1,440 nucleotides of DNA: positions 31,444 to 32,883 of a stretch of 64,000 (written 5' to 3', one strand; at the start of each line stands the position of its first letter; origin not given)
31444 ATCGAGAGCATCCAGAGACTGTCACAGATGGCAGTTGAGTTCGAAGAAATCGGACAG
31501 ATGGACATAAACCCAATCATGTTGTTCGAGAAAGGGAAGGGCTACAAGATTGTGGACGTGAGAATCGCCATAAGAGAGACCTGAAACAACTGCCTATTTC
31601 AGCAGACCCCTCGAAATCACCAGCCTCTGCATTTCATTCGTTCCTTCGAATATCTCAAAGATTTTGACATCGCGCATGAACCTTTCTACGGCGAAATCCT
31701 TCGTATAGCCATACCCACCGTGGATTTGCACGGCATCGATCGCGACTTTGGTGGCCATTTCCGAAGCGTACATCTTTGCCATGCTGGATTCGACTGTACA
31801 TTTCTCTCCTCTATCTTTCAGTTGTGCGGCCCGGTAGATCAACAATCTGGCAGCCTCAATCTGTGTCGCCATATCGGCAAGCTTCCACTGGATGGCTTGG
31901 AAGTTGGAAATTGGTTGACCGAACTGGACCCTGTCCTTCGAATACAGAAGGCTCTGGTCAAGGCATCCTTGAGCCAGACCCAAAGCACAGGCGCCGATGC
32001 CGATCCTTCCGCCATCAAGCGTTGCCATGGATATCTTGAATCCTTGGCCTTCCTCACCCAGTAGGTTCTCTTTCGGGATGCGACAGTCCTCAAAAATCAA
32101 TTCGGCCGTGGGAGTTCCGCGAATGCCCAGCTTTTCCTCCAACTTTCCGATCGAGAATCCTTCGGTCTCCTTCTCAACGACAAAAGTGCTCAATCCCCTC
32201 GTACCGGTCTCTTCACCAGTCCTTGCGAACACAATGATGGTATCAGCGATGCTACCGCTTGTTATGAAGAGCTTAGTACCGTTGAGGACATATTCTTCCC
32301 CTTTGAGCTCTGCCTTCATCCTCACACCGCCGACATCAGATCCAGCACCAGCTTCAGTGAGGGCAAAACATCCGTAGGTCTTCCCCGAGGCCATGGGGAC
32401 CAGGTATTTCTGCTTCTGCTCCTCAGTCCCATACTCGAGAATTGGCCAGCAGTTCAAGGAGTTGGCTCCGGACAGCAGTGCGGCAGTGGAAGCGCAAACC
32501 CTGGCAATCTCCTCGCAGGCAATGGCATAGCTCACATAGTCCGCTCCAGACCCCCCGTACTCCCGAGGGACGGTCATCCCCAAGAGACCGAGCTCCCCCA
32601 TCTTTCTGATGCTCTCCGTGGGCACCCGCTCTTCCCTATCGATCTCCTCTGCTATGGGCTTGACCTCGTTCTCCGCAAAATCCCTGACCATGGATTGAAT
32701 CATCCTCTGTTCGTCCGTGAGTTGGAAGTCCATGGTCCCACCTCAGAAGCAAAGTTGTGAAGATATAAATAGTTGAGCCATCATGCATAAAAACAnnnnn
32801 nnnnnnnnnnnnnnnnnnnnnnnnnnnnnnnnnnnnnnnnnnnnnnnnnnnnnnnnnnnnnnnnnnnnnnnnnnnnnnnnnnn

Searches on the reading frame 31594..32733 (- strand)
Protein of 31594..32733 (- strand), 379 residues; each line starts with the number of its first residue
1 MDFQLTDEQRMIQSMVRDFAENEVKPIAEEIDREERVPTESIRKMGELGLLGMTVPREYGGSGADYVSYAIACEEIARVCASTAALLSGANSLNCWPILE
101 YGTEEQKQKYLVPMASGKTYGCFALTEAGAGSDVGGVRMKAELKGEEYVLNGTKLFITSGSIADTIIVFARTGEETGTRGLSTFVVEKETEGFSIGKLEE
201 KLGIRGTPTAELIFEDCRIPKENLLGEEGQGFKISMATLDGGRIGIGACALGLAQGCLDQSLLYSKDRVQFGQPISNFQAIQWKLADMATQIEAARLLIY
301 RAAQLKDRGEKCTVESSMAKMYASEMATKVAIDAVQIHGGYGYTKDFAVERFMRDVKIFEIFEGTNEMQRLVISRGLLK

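Call 71: search_protein_families(library=pfam, proteins=[window:31594-32733:-], max_evalue=0.00001)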
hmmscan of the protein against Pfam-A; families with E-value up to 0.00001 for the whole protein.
window:31594-32733:- (379 aa): 4 families
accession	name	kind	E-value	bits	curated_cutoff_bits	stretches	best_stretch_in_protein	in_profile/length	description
PF00441.29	Acyl-CoA_dh_1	-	1.5e-56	191.1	22.4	1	229-378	1-150/150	Acyl-CoA dehydrogenase, C-terminal domain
PF02771.21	Acyl-CoA_dh_N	-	3e-46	156.9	22.9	1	6-118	1-113/113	Acyl-CoA dehydrogenase, N-terminal domain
PF02770.24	Acyl-CoA_dh_M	-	1.3e-28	99.5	33.3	1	122-217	1-97/97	Acyl-CoA dehydrogenase, middle domain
PF08028.16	Acyl-CoA_dh_2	-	3.8e-27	95.6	22.7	1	244-366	1-133/134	Acyl-CoA dehydrogenase, C-terminal domain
